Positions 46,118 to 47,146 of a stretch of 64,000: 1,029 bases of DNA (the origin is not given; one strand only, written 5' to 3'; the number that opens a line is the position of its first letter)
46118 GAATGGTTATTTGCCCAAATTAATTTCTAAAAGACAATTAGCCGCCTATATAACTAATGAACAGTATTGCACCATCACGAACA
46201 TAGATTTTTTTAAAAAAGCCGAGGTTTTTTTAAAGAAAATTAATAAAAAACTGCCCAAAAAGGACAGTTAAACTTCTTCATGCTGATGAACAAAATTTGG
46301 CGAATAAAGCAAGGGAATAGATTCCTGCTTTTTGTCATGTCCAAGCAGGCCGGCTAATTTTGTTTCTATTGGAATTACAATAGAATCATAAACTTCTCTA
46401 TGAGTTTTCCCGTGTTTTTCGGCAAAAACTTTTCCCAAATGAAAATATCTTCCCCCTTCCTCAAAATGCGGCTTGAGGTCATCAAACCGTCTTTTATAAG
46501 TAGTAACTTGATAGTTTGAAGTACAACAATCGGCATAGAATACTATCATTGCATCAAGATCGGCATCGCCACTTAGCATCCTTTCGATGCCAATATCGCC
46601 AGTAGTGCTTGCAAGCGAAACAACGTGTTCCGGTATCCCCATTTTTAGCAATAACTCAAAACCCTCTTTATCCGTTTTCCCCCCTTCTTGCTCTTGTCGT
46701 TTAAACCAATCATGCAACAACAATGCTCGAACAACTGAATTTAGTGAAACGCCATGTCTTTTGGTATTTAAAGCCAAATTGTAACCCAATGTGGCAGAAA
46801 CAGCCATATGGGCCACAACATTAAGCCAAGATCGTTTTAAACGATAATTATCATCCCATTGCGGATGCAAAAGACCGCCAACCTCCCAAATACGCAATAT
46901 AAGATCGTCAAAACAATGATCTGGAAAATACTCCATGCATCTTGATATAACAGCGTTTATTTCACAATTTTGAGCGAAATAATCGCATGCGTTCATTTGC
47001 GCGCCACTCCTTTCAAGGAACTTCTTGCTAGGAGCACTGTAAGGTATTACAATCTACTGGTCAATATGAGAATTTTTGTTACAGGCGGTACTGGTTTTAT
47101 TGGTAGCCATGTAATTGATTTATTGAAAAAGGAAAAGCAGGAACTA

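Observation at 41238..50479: Module for a branched-chain or C-methylated deoxy-sugar nucleotide: GHMP kinase + nucleotidyltransferase + GMD-like 4,6-dehydratase + 3,5-epimerase + sugar C-methyltransferase + ThDP (acetolactate-synthase-like) enzyme + 3 SDRs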

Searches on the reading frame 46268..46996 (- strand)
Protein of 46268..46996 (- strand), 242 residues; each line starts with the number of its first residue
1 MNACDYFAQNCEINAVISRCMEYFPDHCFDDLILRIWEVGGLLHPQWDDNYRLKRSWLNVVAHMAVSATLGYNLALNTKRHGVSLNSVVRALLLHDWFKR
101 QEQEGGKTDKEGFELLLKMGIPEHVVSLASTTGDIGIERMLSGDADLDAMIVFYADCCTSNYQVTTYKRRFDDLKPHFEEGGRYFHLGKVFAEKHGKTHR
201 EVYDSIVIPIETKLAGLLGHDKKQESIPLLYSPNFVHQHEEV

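Call 4: search_protein_families(library=pfam, proteins=[window:46268-46996:-])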
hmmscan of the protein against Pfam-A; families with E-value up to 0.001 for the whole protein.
window:46268-46996:- (242 aa): 0 families

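Call 5: search_protein_families(library=ncbifam, proteins=[window:46268-46996:-])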
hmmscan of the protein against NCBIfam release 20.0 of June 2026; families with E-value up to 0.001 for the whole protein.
window:46268-46996:- (242 aa): 0 families

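Call 16: search_solved_structures(query=window:46268-46996:-, max_evalue=1)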
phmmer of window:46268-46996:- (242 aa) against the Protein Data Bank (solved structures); distinct sequences matched with E-value up to 1: 2.
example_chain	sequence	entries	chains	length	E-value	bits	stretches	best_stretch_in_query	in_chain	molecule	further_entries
7uek_A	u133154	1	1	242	0.62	12.6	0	101-154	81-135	OT3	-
3se5_A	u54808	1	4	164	0.98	11.9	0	21-67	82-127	Cell filamentation protein Fic-related protein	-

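Call 32: find_homologous_proteins(query=window:46268-46936:-, max_evalue=0.001)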
Query window:46268-46936:- (222 aa): 4 proteins with E <= 0.001 among 166 candidates.
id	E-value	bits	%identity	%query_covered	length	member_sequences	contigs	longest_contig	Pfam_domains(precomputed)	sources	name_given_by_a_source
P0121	2.2e-150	516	100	100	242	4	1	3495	-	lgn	-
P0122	1.0e-46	177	47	84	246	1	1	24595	-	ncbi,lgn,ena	-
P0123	3.4e-44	169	43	89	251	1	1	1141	-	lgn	-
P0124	4.2e-39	152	41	91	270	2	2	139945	-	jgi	-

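Call 35: find_encoding_contigs(protein=P0124, flank=10000, max_places=1)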
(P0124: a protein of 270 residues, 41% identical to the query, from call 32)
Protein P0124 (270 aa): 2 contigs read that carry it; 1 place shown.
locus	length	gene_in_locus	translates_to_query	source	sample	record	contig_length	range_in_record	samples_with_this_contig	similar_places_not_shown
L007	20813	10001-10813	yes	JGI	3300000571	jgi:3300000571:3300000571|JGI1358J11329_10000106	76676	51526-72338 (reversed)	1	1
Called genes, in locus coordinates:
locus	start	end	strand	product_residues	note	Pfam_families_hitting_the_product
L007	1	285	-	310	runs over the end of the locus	PF00535:Glycos_transf_2, PF13641:Glyco_tranf_2_3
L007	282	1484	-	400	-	PF00483:NTP_transferase, PF12804:NTP_transf_3 (weak), PF00702:Hydrolase (faint), PF08645:PNK3P, PF13242:Hydrolase_like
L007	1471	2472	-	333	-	PF01073:3Beta_HSD, PF01370:Epimerase, PF02719:Polysacc_synt_2, PF04321:RmlD_sub_bind, PF16363:GDP_Man_Dehyd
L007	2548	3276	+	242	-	PF04989:RMNT_CmcI, PF13578:Methyltransf_24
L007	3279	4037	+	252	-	PF00106:adh_short, PF01370:Epimerase (weak), PF08659:KR, PF13561:adh_short_C2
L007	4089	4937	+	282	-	PF01370:Epimerase, PF04321:RmlD_sub_bind, PF07993:NAD_binding_4, PF01073:3Beta_HSD, PF02719:Polysacc_synt_2 (weak), PF16363:GDP_Man_Dehyd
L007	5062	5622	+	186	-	PF00908:dTDP_sugar_isom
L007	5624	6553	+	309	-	PF00676:E1_dh, PF02775:TPP_enzyme_C (weak)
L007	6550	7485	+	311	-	-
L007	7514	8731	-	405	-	PF00155:Aminotran_1_2 (weak), PF01041:DegT_DnrJ_EryC1, PF01212:Beta_elim_lyase (faint)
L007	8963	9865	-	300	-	-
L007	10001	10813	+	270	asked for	-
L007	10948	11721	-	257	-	PF00293:NUDIX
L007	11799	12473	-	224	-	-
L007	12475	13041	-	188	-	PF00908:dTDP_sugar_isom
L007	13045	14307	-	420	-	PF08421:Methyltransf_13, PF13489:Methyltransf_23, PF08241:Methyltransf_11 (weak), PF08242:Methyltransf_12 (weak), PF08484:Methyltransf_14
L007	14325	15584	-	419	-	PF08421:Methyltransf_13, PF13489:Methyltransf_23, PF08484:Methyltransf_14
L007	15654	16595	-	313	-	PF01370:Epimerase, PF01073:3Beta_HSD (weak), PF16363:GDP_Man_Dehyd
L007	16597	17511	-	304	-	PF01370:Epimerase, PF02719:Polysacc_synt_2 (faint), PF13460:NAD_binding_10 (weak), PF01073:3Beta_HSD (weak), PF16363:GDP_Man_Dehyd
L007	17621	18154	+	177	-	PF00190:Cupin_1 (weak)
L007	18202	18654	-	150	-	PF00293:NUDIX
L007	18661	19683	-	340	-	PF01370:Epimerase, PF04321:RmlD_sub_bind (weak), PF16363:GDP_Man_Dehyd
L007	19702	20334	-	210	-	-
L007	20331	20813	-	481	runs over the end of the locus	PF04932:Wzy_C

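Call 36: find_encoding_contigs(protein=P0122, flank=10000, max_places=1)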
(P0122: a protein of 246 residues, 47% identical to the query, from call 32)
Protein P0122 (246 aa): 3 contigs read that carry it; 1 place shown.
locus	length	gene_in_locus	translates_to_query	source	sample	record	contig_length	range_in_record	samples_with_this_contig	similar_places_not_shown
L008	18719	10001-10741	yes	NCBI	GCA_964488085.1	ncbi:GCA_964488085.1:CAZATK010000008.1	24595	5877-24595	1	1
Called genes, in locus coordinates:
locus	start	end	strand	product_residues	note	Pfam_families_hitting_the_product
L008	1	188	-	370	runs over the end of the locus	-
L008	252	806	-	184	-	-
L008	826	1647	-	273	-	PF00763:THF_DHG_CYH, PF02882:THF_DHG_CYH_C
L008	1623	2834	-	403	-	PF00464:SHMT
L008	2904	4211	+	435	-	-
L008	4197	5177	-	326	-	PF13091:PLDc_2, PF00614:PLDc (weak), PF13091:PLDc_2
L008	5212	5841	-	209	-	PF01300:Sua5_yciO_yrdC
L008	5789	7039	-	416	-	PF12832:MFS_1_like, PF07690:MFS_1, PF00083:Sugar_tr, PF07690:MFS_1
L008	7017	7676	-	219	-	PF09335:VTT_dom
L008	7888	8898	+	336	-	PF00089:Trypsin (faint), PF13365:Trypsin_2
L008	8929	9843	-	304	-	PF13672:PP2C_2 (weak), PF07228:SpoIIE (faint)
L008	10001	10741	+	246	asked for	-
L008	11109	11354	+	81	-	-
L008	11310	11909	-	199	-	-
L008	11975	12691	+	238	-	PF02535:Zip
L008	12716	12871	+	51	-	-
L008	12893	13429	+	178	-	PF07638:Sigma70_ECF (faint), PF04542:Sigma70_r2, PF08281:Sigma70_r4_2, PF04545:Sigma70_r4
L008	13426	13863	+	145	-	-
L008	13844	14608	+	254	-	-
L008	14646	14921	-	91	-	PF00216:Bac_DNA_binding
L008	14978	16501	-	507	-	PF12072:RNase_Y_N, PF00013:KH_1, PF01966:HD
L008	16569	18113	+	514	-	PF01676:Metalloenzyme, PF06415:iPGM_N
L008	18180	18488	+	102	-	-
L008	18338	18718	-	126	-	?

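Call 38: search_protein_families(library=pfam, alignment_id=A1, max_evalue=10)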
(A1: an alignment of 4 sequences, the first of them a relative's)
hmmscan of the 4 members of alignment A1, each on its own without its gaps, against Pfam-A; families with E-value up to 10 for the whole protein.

A. member 1, P0121 (242 aa): 1 family
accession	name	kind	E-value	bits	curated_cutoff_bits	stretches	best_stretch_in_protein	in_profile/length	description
PF13367.11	PrsW-protease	-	0.16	11.9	23.5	1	55-95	121-167/196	PrsW family intramembrane metalloprotease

B. families by the number of members that match (of 4 scanned): 3 families
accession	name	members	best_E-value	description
PF01966.28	HD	2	0.0037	HD domain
PF12917.13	YfbR-like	1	0.15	5'-deoxynucleotidase YfbR-like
PF13367.11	PrsW-protease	1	0.16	PrsW family intramembrane metalloprotease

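Call 42: search_protein_representatives(alignment_id=A1)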
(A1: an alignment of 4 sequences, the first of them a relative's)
Query: 4 sequences, 252 profile positions. Proteins with E-value up to 0.001 (for the whole library): 232; up to 1e-10: 64; up to 1e-30: 28. The best 150 are listed.
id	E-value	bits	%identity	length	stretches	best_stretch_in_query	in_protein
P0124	2.3e-119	413.5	-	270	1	3-248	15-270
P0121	2.7e-111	387.1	-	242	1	1-249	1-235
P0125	7.1e-90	316.9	-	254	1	1-246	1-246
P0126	4.5e-80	284.8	-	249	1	1-243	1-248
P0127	3.1e-78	278.8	-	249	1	1-246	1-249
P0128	1.5e-76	273.2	-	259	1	1-244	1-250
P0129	2.9e-76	272.3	-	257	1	1-246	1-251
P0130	2.5e-73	262.7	-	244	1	1-246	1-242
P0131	5.6e-71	255.0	-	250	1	4-243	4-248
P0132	8.4e-71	254.4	-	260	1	1-249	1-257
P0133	1.4e-70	253.7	-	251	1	1-239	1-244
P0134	1.5e-68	247.0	-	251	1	1-244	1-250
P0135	5.7e-67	241.9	-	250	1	1-246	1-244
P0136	1.2e-55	204.8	-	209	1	55-234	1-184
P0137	1.6e-54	201.1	-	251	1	3-245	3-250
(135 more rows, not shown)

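Call 43: predict_structure(alignment_id=A1)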
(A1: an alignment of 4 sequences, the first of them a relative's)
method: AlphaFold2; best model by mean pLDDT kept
length: 242 residues; sequences in the alignment: 4
mean_pLDDT: 84.9   pTM: 0.86
mean pLDDT of the five models: 84.9, 84.7, 82.7, 82.7, 81.4
residues with pLDDT >= 90: 84; 70-90: 136; 50-70: 15; < 50: 7
segments of 3 or more residues with pLDDT < 50: 238-242
pLDDT, mean of each block of 10 residues (from residue 1): 84 90 84 87 86 84 94 94 93 82 56 84 92 86 92 94 88 85 82 85 92 91 82 61 31
secondary structure, 60 per line:
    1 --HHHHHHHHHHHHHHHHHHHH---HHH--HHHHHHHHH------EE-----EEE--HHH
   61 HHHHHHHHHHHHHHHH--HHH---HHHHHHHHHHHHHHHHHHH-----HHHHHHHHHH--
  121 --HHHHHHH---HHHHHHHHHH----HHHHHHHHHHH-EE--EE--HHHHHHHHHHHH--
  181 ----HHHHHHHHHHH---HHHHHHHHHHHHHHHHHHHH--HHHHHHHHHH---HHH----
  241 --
elements in order: H3-22 H31-39 E53-55 H58-76 H85-103 H109-118 H123-129 H133-142 H147-157 H167-178 H185-195 H199-218 H221-230

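Call 45: fold_search(model_id=the predicted structure, library=pdb)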
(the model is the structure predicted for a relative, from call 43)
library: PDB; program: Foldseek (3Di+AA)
matches with E <= 10: 214; with E <= 0.001: 0
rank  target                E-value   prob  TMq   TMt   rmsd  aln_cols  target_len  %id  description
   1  5dqw_A                3.9e-02  0.99  0.34  0.42   9.5       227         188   14  The crystal structure of Bacillus subtilis YpgQ in complex with ADP (released 2016-04-27)
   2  5dqv_A                3.9e-02  0.99  0.31  0.38   9.5       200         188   15  The crystal structure of Bacillus subtilis YpgQ (released 2016-04-27)
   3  3b57                  6.6e-02  0.97  0.34  0.43   9.2       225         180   15  Crystal structure of the Lin1889 protein (Q92AN1) from Listeria innocua. Northeast Structural Consortium target LkR65 (released 2007-11-06)
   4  5ihy_B                6.9e-02  0.97  0.34  0.41   9.4       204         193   15  The crystal structure of Bacillus subtilis SeMet-YpgQ (released 2016-04-27)
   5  5dqv_B                1.3e-01  0.96  0.33  0.41   9.4       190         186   14  The crystal structure of Bacillus subtilis YpgQ (released 2016-04-27)
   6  3dto_A                2.2e-01  0.60  0.29  0.35  10.4       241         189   13  Crystal structure of the metal-dependent HD domain-containing hydrolase BH2835 from Bacillus halodurans, Northeast Str (released 2008-09-09)
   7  5dqw_B                2.9e-01  0.25  0.20  0.24  12.5       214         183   12  The crystal structure of Bacillus subtilis YpgQ in complex with ADP (released 2016-04-27)
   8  2pq7                  3.1e-01  0.80  0.31  0.41  11.6       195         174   18  Crystal structure of predicted HD superfamily hydrolase (104161995) from uncultured Thermotogales bacterium at 1.45 A re (released 2007-05-15)
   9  2pjq_C                3.8e-01  0.75  0.37  0.41   8.4       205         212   14  Crystal structure of Q88U62_LACPL from Lactobacillus plantarum. Northeast Structural Genomics target LpR71 (released 2007-05-01)
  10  2pjq_D                5.3e-01  0.63  0.36  0.40   8.7       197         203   14  Crystal structure of Q88U62_LACPL from Lactobacillus plantarum. Northeast Structural Genomics target LpR71 (released 2007-05-01)
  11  2pjq_B                7.3e-01  0.47  0.38  0.41   8.9       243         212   13  Crystal structure of Q88U62_LACPL from Lactobacillus plantarum. Northeast Structural Genomics target LpR71 (released 2007-05-01)
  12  3djb_A                7.3e-01  0.44  0.32  0.39  10.7       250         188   12  Crystal structure of a HD-superfamily hydrolase (BT9727_1981) from Bacillus thuringiensis, Northeast Structural Genomi (released 2008-08-19)
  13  2qgs_B                7.3e-01  0.44  0.34  0.39  10.4       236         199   12  Crystal structure of SE1688 protein from Staphylococcus epidermidis. Northeast Structural Genomics Consortium target S (released 2007-07-17)
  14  2ogi_B                8.8e-01  0.54  0.34  0.41  10.0       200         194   14  Crystal structure of a putative metal dependent phosphohydrolase (sag1661) from streptococcus agalactiae serogroup v a (released 2007-01-16)
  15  7eiv_C                9.7e-01  0.41  0.35  0.19   9.1       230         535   14  heterotetrameric glycyl-tRNA synthetase from Escherichia coli (released 2021-08-11)
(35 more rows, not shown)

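Call 77: search_protein_families(library=pfam, proteins=[L007:5624-6553:+, L007:6550-7485:+, L007:11799-12473:-, L007:8963-9865:-], max_evalue=0.01)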
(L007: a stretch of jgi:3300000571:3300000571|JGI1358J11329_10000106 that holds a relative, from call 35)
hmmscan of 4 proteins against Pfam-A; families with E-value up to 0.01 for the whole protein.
L007:5624-6553:+ (309 aa): 3 families
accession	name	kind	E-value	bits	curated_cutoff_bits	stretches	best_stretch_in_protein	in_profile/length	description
PF00676.26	E1_dh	-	2.1e-29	102.9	22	1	36-245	26-234/300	Dehydrogenase E1 component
PF02775.26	TPP_enzyme_C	-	1.4e-06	28.7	21.9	1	111-233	27-151/151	Thiamine pyrophosphate enzyme, C-terminal TPP binding domain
PF13292.11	DXP_synthase_N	-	4.9e-05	23.2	21.2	1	116-180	115-179/274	1-deoxy-D-xylulose-5-phosphate synthase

L007:6550-7485:+ (311 aa): 1 family
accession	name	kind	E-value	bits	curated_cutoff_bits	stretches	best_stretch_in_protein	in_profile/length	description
PF02780.25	Transketolase_C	-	0.00066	20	25.9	1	192-255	7-70/124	Transketolase, C-terminal domain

L007:11799-12473:- (224 aa): 0 families

L007:8963-9865:- (300 aa): 2 families
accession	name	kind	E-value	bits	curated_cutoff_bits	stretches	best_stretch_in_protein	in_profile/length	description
PF07228.17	SpoIIE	-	7.3e-05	23.2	25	0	224-299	117-190/192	Stage II sporulation protein E (SpoIIE)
PF13672.11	PP2C_2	-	0.0003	20.8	24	1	21-160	10-140/209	Protein phosphatase 2C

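Call 78: search_protein_families(library=ncbifam, proteins=[L007:282-1484:-], max_evalue=1e-10)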
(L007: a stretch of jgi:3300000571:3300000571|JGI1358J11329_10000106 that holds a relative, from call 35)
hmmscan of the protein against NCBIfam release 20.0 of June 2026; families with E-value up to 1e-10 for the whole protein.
L007:282-1484:- (400 aa): 18 families
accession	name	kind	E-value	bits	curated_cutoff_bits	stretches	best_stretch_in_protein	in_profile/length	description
NF006506.0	PRK08942.1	equivalog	1.9e-46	157.9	178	1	239-384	3-147/182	D-glycero-beta-D-manno-heptose 1,7-bisphosphate 7-phosphatase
TIGR01656.1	Histidinol-ppas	subfamily_domain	1.8e-37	128.5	84.15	1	241-382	2-144/149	histidinol-phosphate phosphatase domain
NF050049.1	HBPPhtaseGmhB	domain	2.4e-31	108.8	250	1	239-384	3-143/171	D-glycero-alpha-D-manno-heptose-1,7-bisphosphate 7-phosphatase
TIGR00213.1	GmhB_yaeD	subfamily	2.7e-31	108.6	149.6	1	240-380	2-145/176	D-glycero-beta-D-manno-heptose 1,7-bisphosphate 7-phosphatase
TIGR01662.1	HAD-SF-IIIA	subfamily_domain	1.5e-29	102.9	44.6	1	240-386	1-140/141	HAD-IIIA family hydrolase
TIGR03992.1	Arch_glmU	subfamily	3.5e-28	98.6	292.1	1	12-191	2-176/393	bifunctional sugar-1-phosphate nucleotidylyltransferase/acetyltransferase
NF052502.1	man1P_GTase_Rv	exception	1.5e-25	89.8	440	1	12-231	2-225/352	mannose-1-phosphate guanylyltransferase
NF041313.1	UDPGP_AglF_Halo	equivalog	3.9e-24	85.4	400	1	12-233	2-231/234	UTP--glucose-1-phosphate uridylyltransferase AglF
NF049965.1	GlMnHpPGnyltfHddC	equivalog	4.4e-24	85.3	300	1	12-191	2-175/221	D-glycero-D-manno-heptose 1-phosphate guanosyltransferase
NF005264.0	PRK06769.1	equivalog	1.5e-22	80.3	217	1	240-385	5-137/175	HAD-IIIA family hydrolase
NF045761.1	NAMPUrTaseMurU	equivalog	4.2e-22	79.1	250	1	12-233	2-224/226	N-acetylmuramate alpha-1-phosphate uridylyltransferase MurU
NF003937.0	PRK05446.1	equivalog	6.2e-22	78.1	443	1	239-387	3-151/355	bifunctional histidinol-phosphatase/imidazoleglycerol-phosphate dehydratase HisB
TIGR02623.1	G1P_cyt_trans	equivalog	6.8e-21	74.9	300.25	0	12-76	2-66/255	glucose-1-phosphate cytidylyltransferase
TIGR01208.1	rmlA_long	equivalog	9.9e-21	74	320.25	1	13-150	2-145/353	glucose-1-phosphate thymidylyltransferase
TIGR01261.1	hisB_Nterm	equivalog_domain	2.1e-18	66.4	140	1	240-373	2-135/161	histidinol-phosphatase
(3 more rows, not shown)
